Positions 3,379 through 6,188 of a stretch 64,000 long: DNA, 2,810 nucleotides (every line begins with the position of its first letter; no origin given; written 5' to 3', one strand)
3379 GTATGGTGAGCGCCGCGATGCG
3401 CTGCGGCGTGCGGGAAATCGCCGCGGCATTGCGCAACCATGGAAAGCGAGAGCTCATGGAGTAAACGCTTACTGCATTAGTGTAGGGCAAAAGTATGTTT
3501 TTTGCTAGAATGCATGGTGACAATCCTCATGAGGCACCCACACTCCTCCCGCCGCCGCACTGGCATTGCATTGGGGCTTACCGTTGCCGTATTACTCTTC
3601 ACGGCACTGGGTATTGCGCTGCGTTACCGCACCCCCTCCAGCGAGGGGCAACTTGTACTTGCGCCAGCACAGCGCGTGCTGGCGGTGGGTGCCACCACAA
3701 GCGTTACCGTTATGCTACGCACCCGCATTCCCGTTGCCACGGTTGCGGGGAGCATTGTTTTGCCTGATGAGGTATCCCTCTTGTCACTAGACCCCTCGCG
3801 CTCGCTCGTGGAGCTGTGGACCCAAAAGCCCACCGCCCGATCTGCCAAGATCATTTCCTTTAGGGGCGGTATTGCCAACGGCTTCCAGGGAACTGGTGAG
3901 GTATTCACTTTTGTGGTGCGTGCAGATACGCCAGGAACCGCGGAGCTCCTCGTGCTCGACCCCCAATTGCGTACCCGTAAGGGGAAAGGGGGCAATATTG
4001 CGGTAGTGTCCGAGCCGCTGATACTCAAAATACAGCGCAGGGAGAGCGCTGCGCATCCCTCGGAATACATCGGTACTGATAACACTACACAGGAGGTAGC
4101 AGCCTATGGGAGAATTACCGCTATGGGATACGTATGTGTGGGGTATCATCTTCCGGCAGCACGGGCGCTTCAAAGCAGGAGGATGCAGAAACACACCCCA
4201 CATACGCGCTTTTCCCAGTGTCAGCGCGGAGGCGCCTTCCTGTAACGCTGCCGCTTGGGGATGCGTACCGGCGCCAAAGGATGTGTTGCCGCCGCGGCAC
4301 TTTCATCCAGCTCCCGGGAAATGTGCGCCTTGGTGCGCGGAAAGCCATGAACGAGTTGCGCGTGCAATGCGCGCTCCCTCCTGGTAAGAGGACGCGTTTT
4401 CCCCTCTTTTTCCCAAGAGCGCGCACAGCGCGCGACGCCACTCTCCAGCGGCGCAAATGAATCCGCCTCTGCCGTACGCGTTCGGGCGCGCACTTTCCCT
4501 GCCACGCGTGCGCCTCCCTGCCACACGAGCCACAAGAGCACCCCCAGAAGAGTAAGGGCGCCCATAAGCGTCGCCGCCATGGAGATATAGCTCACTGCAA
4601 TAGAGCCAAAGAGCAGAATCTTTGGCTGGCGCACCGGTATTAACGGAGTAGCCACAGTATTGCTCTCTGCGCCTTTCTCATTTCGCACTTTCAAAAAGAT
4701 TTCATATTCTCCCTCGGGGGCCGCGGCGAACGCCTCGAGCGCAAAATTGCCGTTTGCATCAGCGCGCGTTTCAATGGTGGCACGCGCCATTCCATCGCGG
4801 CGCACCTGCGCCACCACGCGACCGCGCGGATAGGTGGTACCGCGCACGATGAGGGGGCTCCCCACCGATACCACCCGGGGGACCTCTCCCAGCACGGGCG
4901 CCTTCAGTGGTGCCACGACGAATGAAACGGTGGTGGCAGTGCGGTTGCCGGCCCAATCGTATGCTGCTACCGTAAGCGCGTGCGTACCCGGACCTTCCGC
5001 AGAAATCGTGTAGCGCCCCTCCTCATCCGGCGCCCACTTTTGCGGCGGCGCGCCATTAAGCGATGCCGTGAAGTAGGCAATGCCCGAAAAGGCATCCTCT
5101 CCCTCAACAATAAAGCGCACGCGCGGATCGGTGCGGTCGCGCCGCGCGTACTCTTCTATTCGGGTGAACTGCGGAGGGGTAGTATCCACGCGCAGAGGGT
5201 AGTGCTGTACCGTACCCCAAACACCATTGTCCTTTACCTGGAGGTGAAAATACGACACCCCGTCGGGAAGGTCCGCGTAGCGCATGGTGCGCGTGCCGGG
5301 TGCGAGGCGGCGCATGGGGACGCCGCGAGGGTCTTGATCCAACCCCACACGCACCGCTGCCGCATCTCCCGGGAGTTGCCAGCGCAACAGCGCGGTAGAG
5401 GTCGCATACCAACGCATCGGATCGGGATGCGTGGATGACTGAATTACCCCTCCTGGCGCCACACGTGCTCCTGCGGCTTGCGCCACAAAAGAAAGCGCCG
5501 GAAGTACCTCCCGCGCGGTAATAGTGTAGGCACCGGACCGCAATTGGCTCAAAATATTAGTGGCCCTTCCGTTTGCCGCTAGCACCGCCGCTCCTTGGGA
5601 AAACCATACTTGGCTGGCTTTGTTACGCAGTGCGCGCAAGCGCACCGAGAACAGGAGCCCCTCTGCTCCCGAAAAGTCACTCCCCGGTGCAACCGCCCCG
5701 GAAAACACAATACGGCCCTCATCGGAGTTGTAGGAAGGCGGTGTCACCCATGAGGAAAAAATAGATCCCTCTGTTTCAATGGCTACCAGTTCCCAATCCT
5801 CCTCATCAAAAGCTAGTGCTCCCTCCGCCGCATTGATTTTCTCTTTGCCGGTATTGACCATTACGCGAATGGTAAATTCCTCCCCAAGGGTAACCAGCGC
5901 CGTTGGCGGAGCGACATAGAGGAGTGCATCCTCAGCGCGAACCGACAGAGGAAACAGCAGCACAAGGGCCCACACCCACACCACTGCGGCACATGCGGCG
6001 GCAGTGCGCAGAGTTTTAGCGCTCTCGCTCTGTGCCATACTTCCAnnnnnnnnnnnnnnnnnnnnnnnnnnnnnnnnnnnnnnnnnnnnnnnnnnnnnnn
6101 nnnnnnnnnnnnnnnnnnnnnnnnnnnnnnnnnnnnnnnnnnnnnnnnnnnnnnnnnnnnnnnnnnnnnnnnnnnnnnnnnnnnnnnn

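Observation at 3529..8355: Self-contained cohesin / dockerin surface module with no carbohydrate-active enzymes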

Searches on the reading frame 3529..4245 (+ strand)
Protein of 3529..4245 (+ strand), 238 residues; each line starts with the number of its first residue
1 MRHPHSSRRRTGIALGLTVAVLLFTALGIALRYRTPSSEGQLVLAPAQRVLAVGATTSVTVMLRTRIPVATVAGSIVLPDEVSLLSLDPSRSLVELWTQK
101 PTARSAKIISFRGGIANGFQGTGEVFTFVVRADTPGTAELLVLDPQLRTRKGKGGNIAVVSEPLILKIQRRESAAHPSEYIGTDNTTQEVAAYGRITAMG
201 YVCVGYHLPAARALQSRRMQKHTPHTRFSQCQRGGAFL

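Call 5: search_protein_families(library=pfam, proteins=[window:3529-4245:+], max_evalue=1)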
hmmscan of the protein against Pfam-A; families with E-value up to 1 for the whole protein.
window:3529-4245:+ (238 aa): 0 families

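Call 6: search_protein_families(library=ncbifam, proteins=[window:3529-4245:+], max_evalue=1)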
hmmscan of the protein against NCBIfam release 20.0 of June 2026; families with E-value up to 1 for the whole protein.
window:3529-4245:+ (238 aa): 0 families

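Call 7: search_solved_structures(query=window:3529-4245:+, max_evalue=1)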
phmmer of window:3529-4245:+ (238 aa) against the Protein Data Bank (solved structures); distinct sequences matched with E-value up to 1: 0.

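Call 17: find_homologous_proteins(query=window:3529-4245:+, max_evalue=0.001)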
Query window:3529-4245:+ (238 aa): 1 proteins with E <= 0.001 among 2974 candidates.
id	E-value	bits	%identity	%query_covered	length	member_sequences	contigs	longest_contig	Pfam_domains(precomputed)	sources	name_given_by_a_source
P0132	7.3e-149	512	100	100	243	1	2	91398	-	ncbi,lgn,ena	-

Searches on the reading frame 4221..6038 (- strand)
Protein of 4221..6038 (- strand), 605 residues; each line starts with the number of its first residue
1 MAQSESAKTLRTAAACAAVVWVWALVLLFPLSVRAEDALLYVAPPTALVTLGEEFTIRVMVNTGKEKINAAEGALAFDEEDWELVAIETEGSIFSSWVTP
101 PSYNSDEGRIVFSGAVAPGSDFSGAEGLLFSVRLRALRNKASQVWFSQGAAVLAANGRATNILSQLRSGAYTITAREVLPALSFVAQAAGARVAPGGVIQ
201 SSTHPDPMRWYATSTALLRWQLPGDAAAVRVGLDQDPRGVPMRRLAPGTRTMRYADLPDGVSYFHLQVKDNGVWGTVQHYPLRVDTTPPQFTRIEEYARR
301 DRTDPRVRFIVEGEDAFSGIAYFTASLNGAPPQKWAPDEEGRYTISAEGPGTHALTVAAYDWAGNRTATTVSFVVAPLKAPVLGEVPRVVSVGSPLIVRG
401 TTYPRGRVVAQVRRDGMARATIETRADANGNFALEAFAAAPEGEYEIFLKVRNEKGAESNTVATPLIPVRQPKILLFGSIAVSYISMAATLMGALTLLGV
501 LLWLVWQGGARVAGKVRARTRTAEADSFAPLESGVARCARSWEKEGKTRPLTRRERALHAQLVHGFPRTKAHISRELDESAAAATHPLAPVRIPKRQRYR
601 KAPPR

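Call 5: search_protein_families(library=pfam, proteins=[window:4221-6038:-], max_evalue=1)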
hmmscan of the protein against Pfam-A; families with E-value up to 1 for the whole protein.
window:4221-6038:- (605 aa): 4 families
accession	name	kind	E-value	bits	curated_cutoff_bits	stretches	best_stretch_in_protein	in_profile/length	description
PF19077.6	Big_13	-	1e-07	32.8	27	2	338-375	59-100/102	Bacterial Ig-like domain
PF16640.11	Big_3_5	-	0.0077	17.2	35.5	0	147-176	34-68/88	Bacterial Ig-like domain (group 3)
PF13620.12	CarboxypepD_reg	-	0.0082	16.9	32.3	0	338-362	35-59/82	Carboxypeptidase regulatory-like domain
PF13715.12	CarbopepD_reg_2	-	0.21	12.1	32.2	0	421-447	25-48/88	CarboxypepD_reg-like domain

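Call 6: search_protein_families(library=ncbifam, proteins=[window:4221-6038:-], max_evalue=1)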
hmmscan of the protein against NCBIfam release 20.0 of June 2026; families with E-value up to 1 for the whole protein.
window:4221-6038:- (605 aa): 3 families
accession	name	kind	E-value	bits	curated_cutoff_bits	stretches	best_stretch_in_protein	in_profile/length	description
NF047446.1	barrel_OmpL47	domain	1.3e-05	25.5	40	1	311-375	9-68/68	OmpL47-type beta-barrel domain-containing protein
NF033510.3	Ca_tandemer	repeat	0.00027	21.3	50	1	392-457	29-94/96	Ca2+-stabilized repeat-containing adhesin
NF033707.1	T9SS_sortase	equivalog_domain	0.1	10.2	420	1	345-381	958-994/1095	type IX secretion system sortase PorU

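Call 8: search_solved_structures(query=window:4221-6038:-, max_evalue=1)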
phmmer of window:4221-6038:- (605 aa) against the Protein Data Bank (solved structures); distinct sequences matched with E-value up to 1: 0.

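Call 16: find_homologous_proteins(query=window:4221-6038:-, max_evalue=0.001)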
Query window:4221-6038:- (605 aa): 11 proteins with E <= 0.001 among 8000 candidates.
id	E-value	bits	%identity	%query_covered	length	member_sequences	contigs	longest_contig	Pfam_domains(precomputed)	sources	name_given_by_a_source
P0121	0.0e+0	1341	100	100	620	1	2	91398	PF19077.7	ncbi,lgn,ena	-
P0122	4.2e-250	850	69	92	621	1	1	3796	PF19077.7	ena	-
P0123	3.1e-145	503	45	95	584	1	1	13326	PF19077.7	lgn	-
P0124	4.2e-126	440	42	96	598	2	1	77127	PF19077.7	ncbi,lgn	-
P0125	1.1e-102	363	36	97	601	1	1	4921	PF00963.25,PF19077.7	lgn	-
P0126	1.7e-91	326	37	87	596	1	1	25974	PF19077.7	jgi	jgi:hypothetical protein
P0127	1.1e-82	297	31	95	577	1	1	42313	PF00963.25,PF19077.7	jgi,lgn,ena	-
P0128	1.6e-71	260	30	92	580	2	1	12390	PF19077.7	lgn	-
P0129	1.4e-66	244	29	93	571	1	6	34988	PF07495.20,PF19077.7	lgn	-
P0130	6.1e-64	235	30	75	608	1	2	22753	PF00963.25,PF19077.7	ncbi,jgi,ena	ncbi:MAG: cohesin domain-containing protein [Candidatus Falkowbacteria bacterium]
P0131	2.0e-51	194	34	57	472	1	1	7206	-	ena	-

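Call 70: find_encoding_contigs(protein=P0122, flank=5000, max_places=2)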
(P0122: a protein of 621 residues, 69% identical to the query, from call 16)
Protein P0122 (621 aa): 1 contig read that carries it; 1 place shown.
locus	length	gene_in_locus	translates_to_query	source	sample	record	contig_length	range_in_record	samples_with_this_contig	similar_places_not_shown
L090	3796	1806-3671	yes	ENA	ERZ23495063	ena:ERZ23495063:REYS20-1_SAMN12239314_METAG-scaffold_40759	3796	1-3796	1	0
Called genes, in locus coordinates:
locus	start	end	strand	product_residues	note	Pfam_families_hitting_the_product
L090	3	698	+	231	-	?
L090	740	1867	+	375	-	-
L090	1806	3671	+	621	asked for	PF19077:Big_13 (faint)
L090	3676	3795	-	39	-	?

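Call 76: search_protein_families(library=pfam, alignment_id=A4, max_evalue=0.01)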
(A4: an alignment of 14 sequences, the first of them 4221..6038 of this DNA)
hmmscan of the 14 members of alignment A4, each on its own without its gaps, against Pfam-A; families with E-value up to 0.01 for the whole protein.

A. member 1, window:4221-6038:- (605 aa): 3 families
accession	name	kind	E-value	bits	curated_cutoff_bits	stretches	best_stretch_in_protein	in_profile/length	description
PF19077.6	Big_13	-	1e-07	32.8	27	0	338-375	59-100/102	Bacterial Ig-like domain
PF16640.11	Big_3_5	-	0.0077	17.2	35.5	0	147-176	34-68/88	Bacterial Ig-like domain (group 3)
PF13620.12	CarboxypepD_reg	-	0.0082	16.9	32.3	0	338-362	35-59/82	Carboxypeptidase regulatory-like domain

B. families by the number of members that match (of 14 scanned): 21 families
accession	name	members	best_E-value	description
PF19077.6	Big_13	14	4.9e-15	Bacterial Ig-like domain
PF00963.24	Cohesin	6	6.6e-09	Cohesin domain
PF17936.7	Big_6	6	2.8e-05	Bacterial Ig domain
PF13620.12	CarboxypepD_reg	4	0.00029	Carboxypeptidase regulatory-like domain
PF00801.26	PKD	4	0.00053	PKD domain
PF07495.19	Y_Y_Y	2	1.2e-06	Y_Y_Y domain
PF24421.1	Ig_J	2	0.0015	Tip attachment protein J, Ig-like domain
PF15418.12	DUF4625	1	0.00017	Domain of unknown function (DUF4625)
PF00028.23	Cadherin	1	0.0008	Cadherin domain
PF18981.6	InlK_D3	1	0.001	Internalin K domain (D3/D4)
PF12420.13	DUF3671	1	0.0012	Fam-L, Fam-M like protein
PF22352.2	K319L-like_PKD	1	0.0013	K319L-like, PKD domain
PF04234.18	CopC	1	0.0015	CopC domain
PF16967.11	TcfC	1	0.0015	E-set like domain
PF13750.12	Big_3_3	1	0.0025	Bacterial Ig-like domain (group 3)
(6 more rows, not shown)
